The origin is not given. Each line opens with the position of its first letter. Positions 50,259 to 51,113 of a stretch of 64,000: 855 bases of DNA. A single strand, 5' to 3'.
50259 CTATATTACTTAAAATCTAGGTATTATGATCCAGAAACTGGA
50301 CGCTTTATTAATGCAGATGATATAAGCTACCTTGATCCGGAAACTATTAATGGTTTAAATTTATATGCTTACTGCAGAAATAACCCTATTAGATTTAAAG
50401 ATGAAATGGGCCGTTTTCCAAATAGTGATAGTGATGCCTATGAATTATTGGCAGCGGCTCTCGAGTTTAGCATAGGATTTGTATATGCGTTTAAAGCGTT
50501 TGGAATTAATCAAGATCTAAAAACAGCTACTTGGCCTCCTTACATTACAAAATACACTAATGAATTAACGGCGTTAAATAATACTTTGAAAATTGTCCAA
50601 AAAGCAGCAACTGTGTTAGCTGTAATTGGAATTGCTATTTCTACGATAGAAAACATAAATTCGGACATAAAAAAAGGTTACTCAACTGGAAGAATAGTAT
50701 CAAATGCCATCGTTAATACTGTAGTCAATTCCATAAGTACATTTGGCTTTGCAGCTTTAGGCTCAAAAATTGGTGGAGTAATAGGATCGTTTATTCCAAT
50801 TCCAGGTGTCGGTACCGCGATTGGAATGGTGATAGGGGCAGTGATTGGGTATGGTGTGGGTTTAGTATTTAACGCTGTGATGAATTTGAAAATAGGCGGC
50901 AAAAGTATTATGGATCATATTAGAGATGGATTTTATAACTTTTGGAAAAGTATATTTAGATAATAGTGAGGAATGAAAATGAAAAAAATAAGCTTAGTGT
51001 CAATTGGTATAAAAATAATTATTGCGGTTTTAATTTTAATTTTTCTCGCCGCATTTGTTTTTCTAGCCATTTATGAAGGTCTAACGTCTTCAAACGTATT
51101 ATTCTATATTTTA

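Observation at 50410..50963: Rhs C-terminal variable domain is a glycine-zipper, membrane-helix-like module rather than a nuclease or deaminase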

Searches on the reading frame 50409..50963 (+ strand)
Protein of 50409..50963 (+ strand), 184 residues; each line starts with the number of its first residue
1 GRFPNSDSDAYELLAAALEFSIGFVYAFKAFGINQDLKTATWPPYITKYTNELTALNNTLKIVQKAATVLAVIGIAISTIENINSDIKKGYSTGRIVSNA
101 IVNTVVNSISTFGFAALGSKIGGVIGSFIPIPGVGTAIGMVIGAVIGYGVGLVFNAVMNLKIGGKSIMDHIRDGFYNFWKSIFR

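Call 5: search_protein_families(library=pfam, proteins=[window:50409-50963:+], max_evalue=1)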
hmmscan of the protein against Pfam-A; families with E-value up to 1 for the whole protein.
window:50409-50963:+ (184 aa): 5 families
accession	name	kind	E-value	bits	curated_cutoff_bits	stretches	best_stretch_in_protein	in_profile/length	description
PF21724.2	DUF6861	-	0.00026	21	28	1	101-180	32-110/194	Family of unknown function (DUF6861)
PF13488.11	Gly-zipper_Omp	-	0.0018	18.6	25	1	115-151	3-39/46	Glycine zipper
PF05894.18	Podovirus_Gp16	-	0.069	13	25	1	21-64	27-70/331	Podovirus DNA encapsidation protein (Gp16)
PF13441.11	Gly-zipper_YMGG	-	0.19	11.9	28.9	1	111-151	3-43/45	YMGG-like Gly-zipper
PF06897.17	DUF1269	-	0.67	10.8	26.9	0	115-147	1-33/100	Protein of unknown function (DUF1269)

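Call 7: search_protein_families(library=ncbifam, proteins=[window:50409-50963:+], max_evalue=1)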
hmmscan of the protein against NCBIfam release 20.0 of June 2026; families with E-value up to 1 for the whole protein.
window:50409-50963:+ (184 aa): 1 family
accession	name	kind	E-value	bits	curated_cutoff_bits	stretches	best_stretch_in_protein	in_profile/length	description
NF047706.1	LIC12611_phage_tail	subfamily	0.11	11.2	480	1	58-182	353-451/628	LIC12611 family phage tail protein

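Call 9: find_homologous_proteins(query=window:50409-50963:+, max_evalue=0.01)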
Query window:50409-50963:+ (184 aa): 4 proteins with E <= 0.01 among 355 candidates.
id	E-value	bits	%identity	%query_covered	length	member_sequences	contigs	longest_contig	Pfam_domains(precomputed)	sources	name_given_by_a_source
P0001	3.9e-24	104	46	72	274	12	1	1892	-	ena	-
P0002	6.0e-9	54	42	55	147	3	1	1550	-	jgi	jgi:hypothetical protein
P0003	7.4e-8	51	49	37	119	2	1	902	-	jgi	jgi:hypothetical protein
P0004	4.2e-7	48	42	55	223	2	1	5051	-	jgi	jgi:hypothetical protein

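Call 17: search_protein_representatives(protein=window:50409-50963:+)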
Query: 184 residues. Proteins with E-value up to 0.001 (for the whole library): 194; up to 1e-10: 23; up to 1e-30: 2. The best 150 are listed.
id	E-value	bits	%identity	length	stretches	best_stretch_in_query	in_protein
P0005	2.2e-110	382.9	100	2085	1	1-184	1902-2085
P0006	2.5e-45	171.0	46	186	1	1-180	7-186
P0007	1.9e-29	119.3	51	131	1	60-179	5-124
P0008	2.1e-29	119.1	44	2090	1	2-183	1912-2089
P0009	1.4e-26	109.9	40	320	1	8-183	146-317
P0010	3.2e-24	102.3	40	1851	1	1-183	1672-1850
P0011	6.7e-24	101.2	40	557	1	14-183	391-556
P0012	9.1e-23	97.5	53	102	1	81-184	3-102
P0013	4.8e-22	95.2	33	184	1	11-183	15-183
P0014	1.3e-21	93.7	43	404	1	12-183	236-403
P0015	1.8e-21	93.3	39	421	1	6-183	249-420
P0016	4.4e-19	85.5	46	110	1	70-183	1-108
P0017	1.6e-18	83.7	41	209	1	51-183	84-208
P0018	3.5e-18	82.6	36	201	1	42-178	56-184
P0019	1.2e-17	80.8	41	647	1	64-183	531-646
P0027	9.5e-11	58.4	43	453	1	91-181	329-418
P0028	1.3e-10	57.9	39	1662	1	60-178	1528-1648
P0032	1.5e-09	54.5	36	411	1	46-177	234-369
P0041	2.1e-08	50.7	37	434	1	57-182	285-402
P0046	7.6e-08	48.9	38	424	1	61-174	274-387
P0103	4.0e-05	40.1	32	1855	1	39-175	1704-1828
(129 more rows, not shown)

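Call 22: search_protein_families(library=pfam, alignment_id=A1, max_evalue=0.001)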
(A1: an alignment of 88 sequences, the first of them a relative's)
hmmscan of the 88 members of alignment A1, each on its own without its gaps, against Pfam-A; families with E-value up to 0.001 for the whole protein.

A. member 1, P0027 (453 aa): 2 families
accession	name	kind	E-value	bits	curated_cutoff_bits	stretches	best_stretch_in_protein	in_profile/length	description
PF06013.18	WXG100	-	8.8e-08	32.8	27.3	1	6-79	6-78/86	Proteins of 100 residues with WXG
PF21724.2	DUF6861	-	0.00032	20.6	28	1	334-431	27-120/194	Family of unknown function (DUF6861)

B. families by the number of members that match (of 88 scanned): 19 families
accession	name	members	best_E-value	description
PF13488.11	Gly-zipper_Omp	14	1.9e-13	Glycine zipper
PF05593.20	RHS_repeat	11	3.2e-20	RHS Repeat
PF06897.17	DUF1269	10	2.2e-11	Protein of unknown function (DUF1269)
PF13441.11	Gly-zipper_YMGG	8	1.4e-14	YMGG-like Gly-zipper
PF04740.18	LXG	5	1.2e-59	LXG domain of WXG superfamily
PF06013.18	WXG100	4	8.8e-08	Proteins of 100 residues with WXG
PF21724.2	DUF6861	3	8.7e-10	Family of unknown function (DUF6861)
PF20879.2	SidM_N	1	7.6e-80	SidM, N-terminal domain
PF12252.14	SidE_PDE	1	6.2e-60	SidE phosphodiesterase (PDE) domain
PF14107.11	DUF4280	1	2.6e-14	Domain of unknown function (DUF4280)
PF04799.18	Fzo_mitofusin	1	0.00015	fzo-like conserved region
PF25023.1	TEN_YD-shell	1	0.00017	Teneurin YD-shell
PF11153.13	DUF2931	1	0.00038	Protein of unknown function (DUF2931)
PF23854.1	DUF7217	1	0.00039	Domain of unknown function (DUF7217)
PF07889.17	DUF1664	1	0.00043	Protein of unknown function (DUF1664)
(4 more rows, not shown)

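Call 24: find_encoding_contigs(protein=P0001, flank=3000, max_places=4)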
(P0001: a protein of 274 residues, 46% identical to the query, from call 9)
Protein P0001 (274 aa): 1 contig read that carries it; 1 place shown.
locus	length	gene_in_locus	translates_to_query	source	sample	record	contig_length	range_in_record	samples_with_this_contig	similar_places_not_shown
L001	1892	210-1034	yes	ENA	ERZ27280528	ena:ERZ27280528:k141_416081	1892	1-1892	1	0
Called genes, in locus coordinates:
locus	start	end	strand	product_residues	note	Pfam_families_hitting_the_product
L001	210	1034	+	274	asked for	-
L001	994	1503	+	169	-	-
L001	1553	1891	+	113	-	?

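Call 26: find_encoding_contigs(protein=P0004, flank=5000, max_places=4)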
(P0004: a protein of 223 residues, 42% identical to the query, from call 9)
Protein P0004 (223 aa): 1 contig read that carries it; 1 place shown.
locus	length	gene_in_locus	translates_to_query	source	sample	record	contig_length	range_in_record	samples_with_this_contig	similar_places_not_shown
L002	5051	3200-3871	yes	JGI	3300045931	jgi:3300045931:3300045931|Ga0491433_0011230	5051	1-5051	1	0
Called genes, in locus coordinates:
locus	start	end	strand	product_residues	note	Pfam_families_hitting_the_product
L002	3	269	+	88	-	?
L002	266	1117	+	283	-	PF01497:Peripla_BP_2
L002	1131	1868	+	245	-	PF03741:TerC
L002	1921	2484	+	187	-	PF03734:YkuD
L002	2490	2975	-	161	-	PF04461:YajQ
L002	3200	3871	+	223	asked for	-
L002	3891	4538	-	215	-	PF03548:LolA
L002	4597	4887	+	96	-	-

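Call 37: search_solved_structures(query=A2, max_evalue=10, show_alignments=3)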
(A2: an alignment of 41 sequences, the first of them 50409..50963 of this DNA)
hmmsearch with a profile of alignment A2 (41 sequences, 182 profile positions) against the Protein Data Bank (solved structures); distinct sequences matched with E-value up to 10: 8.
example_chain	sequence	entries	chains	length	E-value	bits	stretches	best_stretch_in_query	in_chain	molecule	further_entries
2i88_A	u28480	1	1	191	0.42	13.9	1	35-90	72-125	Colicin-E1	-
4myy_A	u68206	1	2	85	0.52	13.6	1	4-71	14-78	CurG, CurH fusion protein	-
6x65_N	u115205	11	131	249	0.77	13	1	117-159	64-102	Outer membrane protein, OmpA family protein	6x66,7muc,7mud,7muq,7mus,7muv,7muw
3ldt_A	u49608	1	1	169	1.2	12.4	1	137-159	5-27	Outer membrane protein, OmpA family protein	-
6xr2_A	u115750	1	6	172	1.8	11.8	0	49-92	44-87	dTor_3x57R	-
9x1w_A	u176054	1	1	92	2.1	11.6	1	24-72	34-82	P57-M4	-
4u4t_A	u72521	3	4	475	7.8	9.7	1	91-163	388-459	Nitrate/nitrite transporter NarK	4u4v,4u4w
4jr9_A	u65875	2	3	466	8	9.7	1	91-163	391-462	Nitrite extrusion protein 1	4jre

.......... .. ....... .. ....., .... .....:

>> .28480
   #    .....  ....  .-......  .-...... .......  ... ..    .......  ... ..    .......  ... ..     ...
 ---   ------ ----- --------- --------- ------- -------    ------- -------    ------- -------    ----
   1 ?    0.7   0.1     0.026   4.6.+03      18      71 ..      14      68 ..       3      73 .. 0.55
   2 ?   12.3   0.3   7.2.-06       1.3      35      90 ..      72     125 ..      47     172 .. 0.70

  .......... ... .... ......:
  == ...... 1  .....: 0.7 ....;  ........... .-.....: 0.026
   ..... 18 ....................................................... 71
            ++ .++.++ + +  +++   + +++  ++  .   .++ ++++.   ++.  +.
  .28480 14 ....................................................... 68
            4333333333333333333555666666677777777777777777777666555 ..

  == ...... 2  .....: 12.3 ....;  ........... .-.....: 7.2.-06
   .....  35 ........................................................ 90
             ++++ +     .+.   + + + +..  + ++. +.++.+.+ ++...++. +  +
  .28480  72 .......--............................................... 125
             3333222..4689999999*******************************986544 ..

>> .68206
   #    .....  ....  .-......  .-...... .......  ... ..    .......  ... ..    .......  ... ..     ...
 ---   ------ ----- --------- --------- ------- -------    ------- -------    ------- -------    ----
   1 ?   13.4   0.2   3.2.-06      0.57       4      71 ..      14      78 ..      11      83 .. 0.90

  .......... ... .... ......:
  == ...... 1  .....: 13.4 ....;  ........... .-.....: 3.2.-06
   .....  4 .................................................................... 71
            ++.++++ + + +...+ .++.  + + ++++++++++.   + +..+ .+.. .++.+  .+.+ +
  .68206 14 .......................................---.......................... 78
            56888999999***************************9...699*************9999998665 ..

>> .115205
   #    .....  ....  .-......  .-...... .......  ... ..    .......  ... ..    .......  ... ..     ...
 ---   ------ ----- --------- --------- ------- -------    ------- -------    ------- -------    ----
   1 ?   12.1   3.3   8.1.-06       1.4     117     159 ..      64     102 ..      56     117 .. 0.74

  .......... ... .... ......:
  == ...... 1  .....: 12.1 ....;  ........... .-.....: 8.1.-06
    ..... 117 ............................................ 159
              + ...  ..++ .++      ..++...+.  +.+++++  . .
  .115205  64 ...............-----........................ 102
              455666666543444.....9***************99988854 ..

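Call 38: find_homologous_proteins(query=A2, max_evalue=0.00001)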
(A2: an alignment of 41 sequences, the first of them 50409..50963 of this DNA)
Query A2 (41 sequences) (184 aa, profile of the alignment): 6 proteins with E <= 0.00001 among 8000 candidates.
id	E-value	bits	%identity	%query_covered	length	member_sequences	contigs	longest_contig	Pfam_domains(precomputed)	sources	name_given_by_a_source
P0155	8.7e-59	217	42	99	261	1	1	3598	-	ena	-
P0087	4.0e-38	149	31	69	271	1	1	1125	-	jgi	jgi:hypothetical protein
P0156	1.8e-33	134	26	78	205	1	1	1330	-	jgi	jgi:hypothetical protein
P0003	3.3e-14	71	49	37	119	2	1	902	-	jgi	jgi:hypothetical protein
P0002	5.5e-13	67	42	55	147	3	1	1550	-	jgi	jgi:hypothetical protein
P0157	1.1e-7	50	30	61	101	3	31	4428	-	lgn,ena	-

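Call 39: find_encoding_contigs(protein=P0155, flank=4000, max_places=3)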
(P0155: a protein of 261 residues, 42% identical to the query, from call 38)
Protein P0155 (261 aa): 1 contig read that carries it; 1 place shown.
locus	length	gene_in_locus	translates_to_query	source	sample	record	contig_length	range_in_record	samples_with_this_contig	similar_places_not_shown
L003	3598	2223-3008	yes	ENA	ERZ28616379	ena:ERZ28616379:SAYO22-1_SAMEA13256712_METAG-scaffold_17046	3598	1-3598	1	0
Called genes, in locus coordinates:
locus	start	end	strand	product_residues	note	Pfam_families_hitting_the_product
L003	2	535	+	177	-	?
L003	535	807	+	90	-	-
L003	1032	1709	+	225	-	-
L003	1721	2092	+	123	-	-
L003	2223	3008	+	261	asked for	-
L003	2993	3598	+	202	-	?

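Call 40: find_encoding_contigs(protein=P0008, flank=6000, max_places=3)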
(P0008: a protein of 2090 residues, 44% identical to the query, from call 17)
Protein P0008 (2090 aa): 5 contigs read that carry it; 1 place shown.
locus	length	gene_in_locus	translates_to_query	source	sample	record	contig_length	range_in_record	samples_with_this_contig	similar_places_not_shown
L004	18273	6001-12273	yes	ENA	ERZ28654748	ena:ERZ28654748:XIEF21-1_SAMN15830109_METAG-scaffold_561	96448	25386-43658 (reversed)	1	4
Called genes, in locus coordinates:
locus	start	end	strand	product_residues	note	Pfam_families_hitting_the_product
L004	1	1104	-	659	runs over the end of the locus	PF00580:UvrD-helicase, PF13245:AAA_19, PF13361:UvrD_C, PF13538:UvrD_C_2 (faint)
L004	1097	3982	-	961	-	-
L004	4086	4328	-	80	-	PF13443:HTH_26 (weak)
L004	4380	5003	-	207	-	PF06114:Peptidase_M78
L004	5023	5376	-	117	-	PF12844:HTH_19, PF13560:HTH_31 (weak), PF01381:HTH_3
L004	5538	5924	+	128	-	PF07374:DUF1492 (weak), PF04545:Sigma70_r4 (weak)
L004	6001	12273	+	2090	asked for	PF05593:RHS_repeat (faint), PF13488:Gly-zipper_Omp (faint)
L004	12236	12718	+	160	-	-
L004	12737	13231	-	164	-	-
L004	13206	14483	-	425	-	PF21722:Gly_rich_2 (weak)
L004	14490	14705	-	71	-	-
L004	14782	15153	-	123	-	-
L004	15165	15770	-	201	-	PF21882:Gp53-like_C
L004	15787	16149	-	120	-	-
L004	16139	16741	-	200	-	-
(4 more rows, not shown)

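Call 43: predict_structure(alignment_id=A2)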
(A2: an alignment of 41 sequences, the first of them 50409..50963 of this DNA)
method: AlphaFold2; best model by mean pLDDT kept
length: 184 residues; sequences in the alignment: 41
mean_pLDDT: 82.4   pTM: 0.64
mean pLDDT of the five models: 82.4, 81.4, 78.2, 76.0, 74.4
residues with pLDDT >= 90: 21; 70-90: 154; 50-70: 9; < 50: 0
segments of 3 or more residues with pLDDT < 50: none
pLDDT, mean of each block of 10 residues (from residue 1): 75 80 83 86 92 87 84 85 90 88 85 78 75 68 76 82 87 84 82
secondary structure, 60 per line:
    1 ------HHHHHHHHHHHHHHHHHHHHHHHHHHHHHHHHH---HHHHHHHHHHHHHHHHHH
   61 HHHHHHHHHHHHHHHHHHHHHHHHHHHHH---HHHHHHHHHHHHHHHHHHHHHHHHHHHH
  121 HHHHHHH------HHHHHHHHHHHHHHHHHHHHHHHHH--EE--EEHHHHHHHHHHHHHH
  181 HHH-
elements in order: H7-39 H43-89 H93-127 H134-158 H167-183

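Call 47: fold_search(model_id=the predicted structure, library=pdb)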
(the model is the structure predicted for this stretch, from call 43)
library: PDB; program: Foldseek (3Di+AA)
matches with E <= 10: 114; with E <= 0.001: 0
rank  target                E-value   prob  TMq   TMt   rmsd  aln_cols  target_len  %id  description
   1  5sv0_A                7.9e-01  0.12  0.20  0.17  27.3       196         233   15  Structure of the ExbB/ExbD complex from E. coli at pH 7.0 (released 2016-09-28)
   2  8vp5_A                1.5e+00  0.38  0.35  0.13   6.8       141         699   14  Cryo-EM structure of the ABC transporter PCAT1 bound with ADP and Substrate (released 2024-10-30)
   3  8vp5_B                1.6e+00  0.35  0.34  0.13   6.9       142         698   13  Cryo-EM structure of the ABC transporter PCAT1 bound with ADP and Substrate (released 2024-10-30)
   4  5sv0_D                1.6e+00  0.06  0.17  0.15  27.0       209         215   16  Structure of the ExbB/ExbD complex from E. coli at pH 7.0 (released 2016-09-28)
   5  8vp9_B                1.7e+00  0.23  0.32  0.12   7.3       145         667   11  Cryo-EM structure of the cysteine-free ABC transporter PCAT1 bound with ADP and Substrate (released 2024-10-30)
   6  9s98_C                1.7e+00  0.10  0.21  0.21  17.4       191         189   12  CdvB2 filament - high twist, class A (released 2026-01-28)
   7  7a0w_B                1.8e+00  0.05  0.16  0.09  20.6       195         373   16  Structure of dimeric sodium proton antiporter NhaA, at pH 8.5, crystallized with chimeric Fab antibodies (released 2022-02-23)
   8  5sv0_G                1.8e+00  0.04  0.14  0.12  25.8       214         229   18  Structure of the ExbB/ExbD complex from E. coli at pH 7.0 (released 2016-09-28)
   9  8hf6_A                1.9e+00  0.35  0.35  0.14   7.5       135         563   18  Cryo-EM structure of nucleotide-bound ComA E647Q mutant (released 2023-10-04)
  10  1qgr_A                1.9e+00  0.09  0.21  0.06  19.7       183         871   12  STRUCTURE OF IMPORTIN BETA BOUND TO THE IBB DOMAIN OF IMPORTIN ALPHA (II CRYSTAL FORM, GROWN AT LOW PH) (released 1999-05-24)
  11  9s98_A                1.9e+00  0.08  0.21  0.21  17.6       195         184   10  CdvB2 filament - high twist, class A (released 2026-01-28)
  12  8vow_A                2.0e+00  0.23  0.39  0.17   8.9       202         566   14  Cryo-EM structure of the ABC transporter PCAT1 cysteine-free core bound with MgATP and Vi (released 2024-10-30)
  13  8gjj_A                2.2e+00  0.08  0.22  0.06  17.5       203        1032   17  Multi-drug efflux pump RE-CmeB Apo form (released 2023-05-31)
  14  5yck                  2.3e+00  0.08  0.25  0.12  22.8       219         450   15  Crystal structure of a MATE family protein derived from Camelina sativa at 2.3 angstrom (released 2017-09-27)
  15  8vp1_B                2.5e+00  0.18  0.34  0.15   9.8       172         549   11  Cryo-EM structure of the ABC transporter PCAT1 cysteine-free core bound with ATP (released 2024-10-30)
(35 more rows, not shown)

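Call 59: search_protein_families(library=phrogs, proteins=[window:50409-50963:+], max_evalue=0.01)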
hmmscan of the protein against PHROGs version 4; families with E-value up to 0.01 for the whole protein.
window:50409-50963:+ (184 aa): 7 families
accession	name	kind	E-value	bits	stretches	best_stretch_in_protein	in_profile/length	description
phrog_3405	-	unknown function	1.3e-05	25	1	51-154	402-500/645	-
phrog_167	-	tail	0.00052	18.8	1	44-162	640-730/1555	tail length tape measure protein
phrog_12490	-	lysis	0.00054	19.5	1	94-154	435-492/870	endolysin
phrog_1047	-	tail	0.0048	16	1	60-169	819-914/1251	tail associated lysin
phrog_14486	-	unknown function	0.0072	16.6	0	98-150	349-400/489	-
phrog_34863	-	unknown function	0.0086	15.2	1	114-151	404-443/966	-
phrog_24198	-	unknown function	0.0092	16.4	0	40-149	24-132/350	-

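Call 63: find_related_loci(query=A4, collection=genome_contigs, flank=4000)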
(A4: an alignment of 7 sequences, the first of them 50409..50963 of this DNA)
Query A4 (184 aa) in genome_contigs; peptide patterns used: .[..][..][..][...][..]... (x = any residue, [..] = any of these).
40 stretches matched a pattern; 2 encode a relative of the query (tblastn E <= 1e-3); 2 distinct loci.
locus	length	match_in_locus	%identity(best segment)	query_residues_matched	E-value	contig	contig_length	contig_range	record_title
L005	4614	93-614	38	6-183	6e-32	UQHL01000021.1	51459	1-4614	uncultured Clostridiales bacterium isolate UMGS285 genome assembly, contig: NODE_93_length_51459_cov_10.3705, whole geno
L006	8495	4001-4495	35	12-179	1e-23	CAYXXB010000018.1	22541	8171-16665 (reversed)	MAG TPA_asm: uncultured Clostridia bacterium isolate SRP199465_co2_56 genome assembly, contig: NODE_6440_length_22541_co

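Call 74: search_dna_similar(query=window:50409-50963:+, collection=phages, mode=protein, max_evalue=0.001, max_rows=15)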
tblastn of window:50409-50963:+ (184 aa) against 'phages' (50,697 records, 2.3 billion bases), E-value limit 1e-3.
No match.

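Call 75: search_dna_similar(query=window:50409-50963:+, collection=plasmids, mode=protein, max_evalue=0.001, max_rows=15)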
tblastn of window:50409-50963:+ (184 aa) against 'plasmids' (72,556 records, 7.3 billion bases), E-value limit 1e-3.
No match.
